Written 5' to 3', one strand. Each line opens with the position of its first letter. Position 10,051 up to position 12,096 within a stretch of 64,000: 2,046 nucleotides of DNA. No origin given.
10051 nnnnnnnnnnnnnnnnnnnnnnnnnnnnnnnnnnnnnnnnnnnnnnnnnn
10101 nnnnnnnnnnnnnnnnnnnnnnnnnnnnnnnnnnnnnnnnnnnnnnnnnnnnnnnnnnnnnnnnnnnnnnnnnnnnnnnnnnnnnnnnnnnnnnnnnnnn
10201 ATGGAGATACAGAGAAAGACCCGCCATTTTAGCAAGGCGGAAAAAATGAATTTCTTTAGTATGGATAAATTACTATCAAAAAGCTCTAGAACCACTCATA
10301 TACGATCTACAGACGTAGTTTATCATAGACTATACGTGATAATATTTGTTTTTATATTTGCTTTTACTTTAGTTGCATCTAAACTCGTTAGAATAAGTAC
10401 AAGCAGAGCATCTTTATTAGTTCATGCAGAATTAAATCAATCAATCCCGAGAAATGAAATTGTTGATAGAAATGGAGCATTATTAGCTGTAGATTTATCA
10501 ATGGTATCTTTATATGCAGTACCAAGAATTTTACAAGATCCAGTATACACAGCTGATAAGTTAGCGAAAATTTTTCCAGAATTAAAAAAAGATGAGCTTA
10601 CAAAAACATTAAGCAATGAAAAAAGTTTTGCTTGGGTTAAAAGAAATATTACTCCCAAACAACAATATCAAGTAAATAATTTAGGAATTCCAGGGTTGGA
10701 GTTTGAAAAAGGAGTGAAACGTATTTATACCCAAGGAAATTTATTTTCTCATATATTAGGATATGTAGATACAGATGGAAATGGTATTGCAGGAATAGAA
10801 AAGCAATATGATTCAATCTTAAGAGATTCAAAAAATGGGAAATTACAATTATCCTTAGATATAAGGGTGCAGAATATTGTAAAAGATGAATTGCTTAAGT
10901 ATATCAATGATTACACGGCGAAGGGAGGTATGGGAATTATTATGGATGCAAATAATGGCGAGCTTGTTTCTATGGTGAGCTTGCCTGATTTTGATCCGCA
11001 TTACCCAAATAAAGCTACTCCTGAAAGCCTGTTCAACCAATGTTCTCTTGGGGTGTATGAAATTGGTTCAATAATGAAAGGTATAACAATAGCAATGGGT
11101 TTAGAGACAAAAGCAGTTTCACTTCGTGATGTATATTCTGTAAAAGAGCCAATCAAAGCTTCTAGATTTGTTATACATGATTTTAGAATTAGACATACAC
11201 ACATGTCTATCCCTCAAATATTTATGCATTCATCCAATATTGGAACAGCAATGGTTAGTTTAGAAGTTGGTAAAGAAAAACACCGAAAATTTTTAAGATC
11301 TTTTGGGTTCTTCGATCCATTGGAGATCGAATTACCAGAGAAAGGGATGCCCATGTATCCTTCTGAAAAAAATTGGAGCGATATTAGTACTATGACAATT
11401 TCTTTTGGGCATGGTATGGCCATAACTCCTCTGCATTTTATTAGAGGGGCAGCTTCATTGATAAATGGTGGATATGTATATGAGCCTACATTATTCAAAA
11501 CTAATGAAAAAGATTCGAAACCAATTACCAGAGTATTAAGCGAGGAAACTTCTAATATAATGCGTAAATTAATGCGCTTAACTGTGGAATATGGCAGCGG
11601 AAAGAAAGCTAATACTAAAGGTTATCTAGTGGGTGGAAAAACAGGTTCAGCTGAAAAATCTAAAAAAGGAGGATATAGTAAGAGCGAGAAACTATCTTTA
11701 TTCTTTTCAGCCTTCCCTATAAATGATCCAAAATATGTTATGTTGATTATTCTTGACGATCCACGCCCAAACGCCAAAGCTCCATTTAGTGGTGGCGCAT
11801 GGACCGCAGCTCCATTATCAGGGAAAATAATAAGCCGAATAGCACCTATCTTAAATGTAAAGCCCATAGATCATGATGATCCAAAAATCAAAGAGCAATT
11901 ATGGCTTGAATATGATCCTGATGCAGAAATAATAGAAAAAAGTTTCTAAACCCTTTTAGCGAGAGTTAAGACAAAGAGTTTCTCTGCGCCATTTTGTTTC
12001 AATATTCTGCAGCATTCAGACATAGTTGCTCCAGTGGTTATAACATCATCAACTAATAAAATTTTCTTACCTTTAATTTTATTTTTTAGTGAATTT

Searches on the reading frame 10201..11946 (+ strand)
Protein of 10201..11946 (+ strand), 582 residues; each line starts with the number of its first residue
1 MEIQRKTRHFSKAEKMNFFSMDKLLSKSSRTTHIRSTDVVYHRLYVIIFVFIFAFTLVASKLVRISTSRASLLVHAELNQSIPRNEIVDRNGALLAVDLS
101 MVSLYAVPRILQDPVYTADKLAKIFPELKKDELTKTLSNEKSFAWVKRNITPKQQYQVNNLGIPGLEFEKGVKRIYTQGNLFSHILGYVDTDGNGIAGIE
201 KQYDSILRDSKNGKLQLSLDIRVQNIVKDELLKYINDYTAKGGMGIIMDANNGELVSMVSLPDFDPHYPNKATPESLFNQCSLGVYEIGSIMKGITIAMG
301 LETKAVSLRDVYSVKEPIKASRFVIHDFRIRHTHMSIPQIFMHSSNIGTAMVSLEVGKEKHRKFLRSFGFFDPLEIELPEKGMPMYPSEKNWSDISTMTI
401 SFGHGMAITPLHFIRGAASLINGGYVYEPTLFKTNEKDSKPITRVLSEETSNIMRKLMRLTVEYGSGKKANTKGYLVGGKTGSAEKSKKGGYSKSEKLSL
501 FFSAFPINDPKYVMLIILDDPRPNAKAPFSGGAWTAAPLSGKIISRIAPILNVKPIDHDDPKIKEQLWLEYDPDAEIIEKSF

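Call 14: search_protein_families(library=ncbifam, proteins=[window:10201-11946:+], max_evalue=0.00001)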
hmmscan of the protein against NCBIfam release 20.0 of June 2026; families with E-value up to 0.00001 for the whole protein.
window:10201-11946:+ (582 aa): 12 families
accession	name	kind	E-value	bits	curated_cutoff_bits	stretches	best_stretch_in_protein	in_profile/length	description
TIGR02214.1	spoVD_pbp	equivalog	7.4e-76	255.8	688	2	214-558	212-565/636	stage V sporulation protein D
NF053573.1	PBP2_PenA_Neis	exception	2e-71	241.3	1105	2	208-556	227-569/572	peptidoglycan D,D-transpeptidase PBP2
TIGR03423.1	pbp2_mrdA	equivalog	4.1e-51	174.2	455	2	213-546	227-589/593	penicillin-binding protein 2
NF011685.0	PRK15105.1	subfamily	1.5e-50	172.4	737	2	213-555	230-565/588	peptidoglycan glycosyltransferase FtsI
NF038271.1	strep_PBP2X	exception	3.3e-25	88.4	1050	1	190-522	237-594/750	penicillin-binding protein PBP2X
NF051842.1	PBP4_5_Efaec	equivalog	4.5e-23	81.5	700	1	210-524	329-651/668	penicillin-binding protein PBP4(5)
TIGR02074.1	PBP_1a_fam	subfamily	1.1e-15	57.4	508.75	1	214-488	225-487/535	PBP1A family penicillin-binding protein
NF008061.0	PRK10795.1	equivalog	4.3e-14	52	962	1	216-445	246-498/634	peptidoglycan DD-transpeptidase MrdA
NF033378.1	MECD_PBP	exception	5.7e-11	41.4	1450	1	208-487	319-612/678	PBP2a family beta-lactam-resistant peptidoglycan transpeptidase MecD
NF000237.1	MECA_PBP2A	equivalog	4e-10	38.6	750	1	208-524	316-639/668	PBP2a family beta-lactam-resistant peptidoglycan transpeptidase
NF000406.1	MECB_PBP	exception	2.5e-08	32.8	1450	1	210-511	318-632/674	PBP2a family beta-lactam-resistant peptidoglycan transpeptidase MecB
NF051885.1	tranpepglycosPbpC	equivalog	9.8e-08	31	900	1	180-485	268-545/632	multimodular transpeptidase-transglycosylase PbpC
